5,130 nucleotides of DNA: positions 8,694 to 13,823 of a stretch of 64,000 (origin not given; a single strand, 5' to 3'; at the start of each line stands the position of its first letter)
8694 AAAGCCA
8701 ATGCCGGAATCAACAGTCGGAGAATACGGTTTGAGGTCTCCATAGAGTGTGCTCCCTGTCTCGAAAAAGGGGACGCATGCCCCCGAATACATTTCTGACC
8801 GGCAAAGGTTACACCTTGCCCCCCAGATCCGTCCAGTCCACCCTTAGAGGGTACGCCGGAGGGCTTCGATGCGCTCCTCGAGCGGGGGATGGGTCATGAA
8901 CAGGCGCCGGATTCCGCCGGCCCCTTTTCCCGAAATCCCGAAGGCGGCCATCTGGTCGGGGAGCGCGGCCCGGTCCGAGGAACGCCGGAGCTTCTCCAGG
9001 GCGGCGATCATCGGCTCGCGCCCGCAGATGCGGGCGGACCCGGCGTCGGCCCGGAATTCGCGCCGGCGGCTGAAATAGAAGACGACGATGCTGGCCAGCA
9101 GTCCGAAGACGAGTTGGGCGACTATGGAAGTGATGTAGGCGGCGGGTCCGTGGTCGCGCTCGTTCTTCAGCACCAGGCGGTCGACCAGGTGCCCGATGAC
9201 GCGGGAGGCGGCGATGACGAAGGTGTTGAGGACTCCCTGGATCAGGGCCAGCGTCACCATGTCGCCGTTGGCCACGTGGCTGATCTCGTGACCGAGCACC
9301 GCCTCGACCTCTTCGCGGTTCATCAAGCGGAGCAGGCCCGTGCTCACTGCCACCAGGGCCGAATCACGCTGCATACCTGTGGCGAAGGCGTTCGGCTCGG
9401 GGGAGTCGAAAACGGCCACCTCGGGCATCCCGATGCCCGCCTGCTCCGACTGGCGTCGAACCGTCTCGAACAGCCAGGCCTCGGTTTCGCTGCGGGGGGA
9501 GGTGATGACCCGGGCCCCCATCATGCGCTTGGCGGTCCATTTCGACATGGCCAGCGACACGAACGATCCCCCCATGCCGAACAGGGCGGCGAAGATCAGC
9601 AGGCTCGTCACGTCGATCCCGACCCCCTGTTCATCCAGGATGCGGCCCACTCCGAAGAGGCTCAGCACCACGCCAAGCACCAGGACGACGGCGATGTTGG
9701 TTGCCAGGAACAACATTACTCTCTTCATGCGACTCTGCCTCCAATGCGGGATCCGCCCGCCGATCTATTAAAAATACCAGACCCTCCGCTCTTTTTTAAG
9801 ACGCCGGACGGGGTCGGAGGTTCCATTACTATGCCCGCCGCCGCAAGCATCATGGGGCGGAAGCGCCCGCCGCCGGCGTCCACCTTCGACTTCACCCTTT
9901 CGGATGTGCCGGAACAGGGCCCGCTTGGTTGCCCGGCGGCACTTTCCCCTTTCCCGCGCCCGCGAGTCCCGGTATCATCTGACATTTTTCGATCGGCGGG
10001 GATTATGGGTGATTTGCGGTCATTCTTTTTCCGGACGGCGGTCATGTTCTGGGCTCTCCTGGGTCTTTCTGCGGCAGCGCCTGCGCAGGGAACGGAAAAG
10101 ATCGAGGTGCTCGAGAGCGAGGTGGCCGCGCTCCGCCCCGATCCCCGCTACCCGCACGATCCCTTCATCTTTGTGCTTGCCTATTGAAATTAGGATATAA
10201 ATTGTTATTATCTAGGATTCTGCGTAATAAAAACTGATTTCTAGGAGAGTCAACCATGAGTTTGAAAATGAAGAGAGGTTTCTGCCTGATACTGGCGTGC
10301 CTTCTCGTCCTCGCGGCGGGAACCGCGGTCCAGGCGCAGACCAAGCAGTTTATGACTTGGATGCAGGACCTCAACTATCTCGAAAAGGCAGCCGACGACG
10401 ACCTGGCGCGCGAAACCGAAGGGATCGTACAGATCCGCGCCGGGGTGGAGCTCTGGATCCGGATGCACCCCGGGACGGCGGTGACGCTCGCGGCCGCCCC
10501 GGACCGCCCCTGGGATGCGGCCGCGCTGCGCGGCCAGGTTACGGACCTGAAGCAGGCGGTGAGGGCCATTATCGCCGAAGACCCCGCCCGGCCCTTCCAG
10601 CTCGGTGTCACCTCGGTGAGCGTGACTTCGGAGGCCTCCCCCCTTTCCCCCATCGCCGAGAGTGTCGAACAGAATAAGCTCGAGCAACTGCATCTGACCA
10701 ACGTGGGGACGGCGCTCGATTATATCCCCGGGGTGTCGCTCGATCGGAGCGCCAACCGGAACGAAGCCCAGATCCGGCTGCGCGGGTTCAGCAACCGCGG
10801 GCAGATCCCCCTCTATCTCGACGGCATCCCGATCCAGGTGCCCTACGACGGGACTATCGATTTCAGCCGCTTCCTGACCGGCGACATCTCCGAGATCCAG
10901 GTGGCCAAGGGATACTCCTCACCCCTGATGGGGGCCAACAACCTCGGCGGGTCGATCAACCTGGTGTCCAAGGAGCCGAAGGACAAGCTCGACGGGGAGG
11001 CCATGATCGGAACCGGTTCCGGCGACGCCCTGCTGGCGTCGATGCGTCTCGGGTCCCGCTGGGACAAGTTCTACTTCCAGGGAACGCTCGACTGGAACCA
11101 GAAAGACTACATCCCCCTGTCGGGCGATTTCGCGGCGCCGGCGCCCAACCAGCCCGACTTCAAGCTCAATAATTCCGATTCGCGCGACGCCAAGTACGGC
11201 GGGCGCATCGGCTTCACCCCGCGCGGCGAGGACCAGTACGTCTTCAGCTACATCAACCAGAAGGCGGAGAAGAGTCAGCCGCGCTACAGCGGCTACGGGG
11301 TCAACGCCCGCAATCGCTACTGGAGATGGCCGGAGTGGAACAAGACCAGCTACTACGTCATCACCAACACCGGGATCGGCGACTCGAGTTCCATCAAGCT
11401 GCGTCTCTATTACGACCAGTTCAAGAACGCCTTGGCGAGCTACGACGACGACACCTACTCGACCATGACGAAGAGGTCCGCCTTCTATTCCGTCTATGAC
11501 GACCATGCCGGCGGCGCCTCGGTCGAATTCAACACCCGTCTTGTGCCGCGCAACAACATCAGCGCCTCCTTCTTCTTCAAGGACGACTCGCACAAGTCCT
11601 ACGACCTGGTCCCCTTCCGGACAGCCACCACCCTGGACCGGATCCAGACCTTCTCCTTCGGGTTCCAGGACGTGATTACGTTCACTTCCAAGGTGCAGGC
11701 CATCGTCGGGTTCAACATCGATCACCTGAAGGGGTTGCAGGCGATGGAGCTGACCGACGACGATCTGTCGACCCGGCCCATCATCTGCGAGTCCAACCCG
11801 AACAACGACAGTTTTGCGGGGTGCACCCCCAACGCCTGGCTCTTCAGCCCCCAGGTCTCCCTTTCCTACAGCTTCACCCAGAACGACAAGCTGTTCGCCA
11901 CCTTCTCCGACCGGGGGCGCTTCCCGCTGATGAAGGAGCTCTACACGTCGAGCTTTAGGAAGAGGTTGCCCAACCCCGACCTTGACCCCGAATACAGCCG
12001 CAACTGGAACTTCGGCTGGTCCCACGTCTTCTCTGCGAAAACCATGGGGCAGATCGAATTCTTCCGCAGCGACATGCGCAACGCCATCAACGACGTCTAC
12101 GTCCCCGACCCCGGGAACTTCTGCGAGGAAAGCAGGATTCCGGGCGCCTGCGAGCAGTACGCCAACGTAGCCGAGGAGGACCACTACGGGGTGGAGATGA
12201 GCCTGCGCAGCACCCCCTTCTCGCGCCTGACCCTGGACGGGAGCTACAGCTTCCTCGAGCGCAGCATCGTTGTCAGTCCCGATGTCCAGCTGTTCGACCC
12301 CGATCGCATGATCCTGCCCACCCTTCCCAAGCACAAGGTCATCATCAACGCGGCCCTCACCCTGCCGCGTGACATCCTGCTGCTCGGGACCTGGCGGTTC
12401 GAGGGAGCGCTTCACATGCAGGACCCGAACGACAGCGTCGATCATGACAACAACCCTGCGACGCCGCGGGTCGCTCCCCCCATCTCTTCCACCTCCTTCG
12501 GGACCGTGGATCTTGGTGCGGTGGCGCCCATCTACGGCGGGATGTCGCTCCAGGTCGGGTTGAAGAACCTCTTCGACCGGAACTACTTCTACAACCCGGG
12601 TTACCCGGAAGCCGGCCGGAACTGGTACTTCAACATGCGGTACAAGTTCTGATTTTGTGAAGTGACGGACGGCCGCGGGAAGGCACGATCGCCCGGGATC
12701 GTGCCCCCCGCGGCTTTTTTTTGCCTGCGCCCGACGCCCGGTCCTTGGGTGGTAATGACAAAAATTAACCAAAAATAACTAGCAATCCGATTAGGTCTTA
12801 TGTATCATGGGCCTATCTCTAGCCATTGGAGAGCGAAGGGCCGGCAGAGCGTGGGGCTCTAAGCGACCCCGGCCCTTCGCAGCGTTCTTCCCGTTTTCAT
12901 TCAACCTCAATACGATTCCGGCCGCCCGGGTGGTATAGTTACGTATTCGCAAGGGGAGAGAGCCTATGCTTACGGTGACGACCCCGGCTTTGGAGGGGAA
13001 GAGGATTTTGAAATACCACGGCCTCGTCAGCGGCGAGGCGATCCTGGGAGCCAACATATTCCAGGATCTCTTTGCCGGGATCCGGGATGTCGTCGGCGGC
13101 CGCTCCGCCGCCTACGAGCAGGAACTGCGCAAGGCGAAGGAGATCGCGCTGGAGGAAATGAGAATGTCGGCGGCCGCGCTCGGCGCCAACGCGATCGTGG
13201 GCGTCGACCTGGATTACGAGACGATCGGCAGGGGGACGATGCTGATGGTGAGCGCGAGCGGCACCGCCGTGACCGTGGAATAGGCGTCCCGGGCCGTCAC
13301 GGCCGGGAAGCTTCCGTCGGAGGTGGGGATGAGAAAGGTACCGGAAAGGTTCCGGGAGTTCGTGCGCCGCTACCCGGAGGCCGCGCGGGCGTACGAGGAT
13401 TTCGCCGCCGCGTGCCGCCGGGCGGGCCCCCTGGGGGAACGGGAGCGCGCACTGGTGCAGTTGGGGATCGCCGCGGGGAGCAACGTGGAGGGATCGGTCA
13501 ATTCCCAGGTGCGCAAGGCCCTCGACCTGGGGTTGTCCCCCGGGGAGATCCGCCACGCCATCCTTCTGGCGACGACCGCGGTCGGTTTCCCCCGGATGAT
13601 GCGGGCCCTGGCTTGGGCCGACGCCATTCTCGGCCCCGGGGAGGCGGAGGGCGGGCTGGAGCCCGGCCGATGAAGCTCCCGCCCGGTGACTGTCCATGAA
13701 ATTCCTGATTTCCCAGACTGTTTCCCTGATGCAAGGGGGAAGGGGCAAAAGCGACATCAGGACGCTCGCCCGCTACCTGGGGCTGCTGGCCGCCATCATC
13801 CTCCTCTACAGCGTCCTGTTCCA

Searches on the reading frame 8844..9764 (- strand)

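Call 8: search_protein_families(library=pfam, proteins=[window:8844-9764:-])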
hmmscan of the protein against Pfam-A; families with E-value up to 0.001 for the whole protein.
window:8844-9764:- (306 aa): 1 family
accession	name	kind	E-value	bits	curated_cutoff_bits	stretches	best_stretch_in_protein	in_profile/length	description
PF01435.24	Peptidase_M48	-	8.2e-37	127.3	20.3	1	94-304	3-184/186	Peptidase family M48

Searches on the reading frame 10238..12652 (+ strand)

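Call 8: search_protein_families(library=pfam, proteins=[window:10238-12652:+])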
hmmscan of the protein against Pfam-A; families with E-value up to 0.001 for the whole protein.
window:10238-12652:+ (804 aa): 3 families
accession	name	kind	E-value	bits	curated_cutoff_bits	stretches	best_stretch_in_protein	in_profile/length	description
PF00593.30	TonB_dep_Rec_b-barrel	-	4.7e-32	112.9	27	1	322-778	20-436/436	TonB dependent receptor-like, beta-barrel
PF07715.20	Plug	-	1.8e-17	64.3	23.9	1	141-238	10-106/107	TonB-dependent Receptor Plug Domain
PF14905.12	OMP_b-brl_3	-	1e-09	38.4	27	1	524-673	150-293/408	Outer membrane protein beta-barrel family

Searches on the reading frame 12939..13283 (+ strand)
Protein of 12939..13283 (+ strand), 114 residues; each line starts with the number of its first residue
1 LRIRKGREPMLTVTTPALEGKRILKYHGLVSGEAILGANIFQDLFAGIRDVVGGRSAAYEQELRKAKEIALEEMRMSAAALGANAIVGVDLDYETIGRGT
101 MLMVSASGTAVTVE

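Call 8: search_protein_families(library=pfam, proteins=[window:12939-13283:+])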
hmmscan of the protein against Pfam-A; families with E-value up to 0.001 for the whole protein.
window:12939-13283:+ (114 aa): 2 families
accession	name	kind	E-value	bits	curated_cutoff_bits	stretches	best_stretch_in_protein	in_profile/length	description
PF01906.23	YbjQ_1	-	6.4e-38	129.9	23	1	10-113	1-103/103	Putative heavy-metal-binding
PF23025.1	YbjQ_2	-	2.6e-05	24.9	29.1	1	62-113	52-101/103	C2 domain-containing protein 5, YbjQ-like domain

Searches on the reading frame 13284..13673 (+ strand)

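Call 8: search_protein_families(library=pfam, proteins=[window:13284-13673:+])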
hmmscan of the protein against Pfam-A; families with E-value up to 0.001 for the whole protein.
window:13284-13673:+ (129 aa): 1 family
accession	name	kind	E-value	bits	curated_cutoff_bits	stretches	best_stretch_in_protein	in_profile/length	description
PF02627.25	CMD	-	1.7e-14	54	23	1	31-113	1-83/84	Carboxymuconolactone decarboxylase family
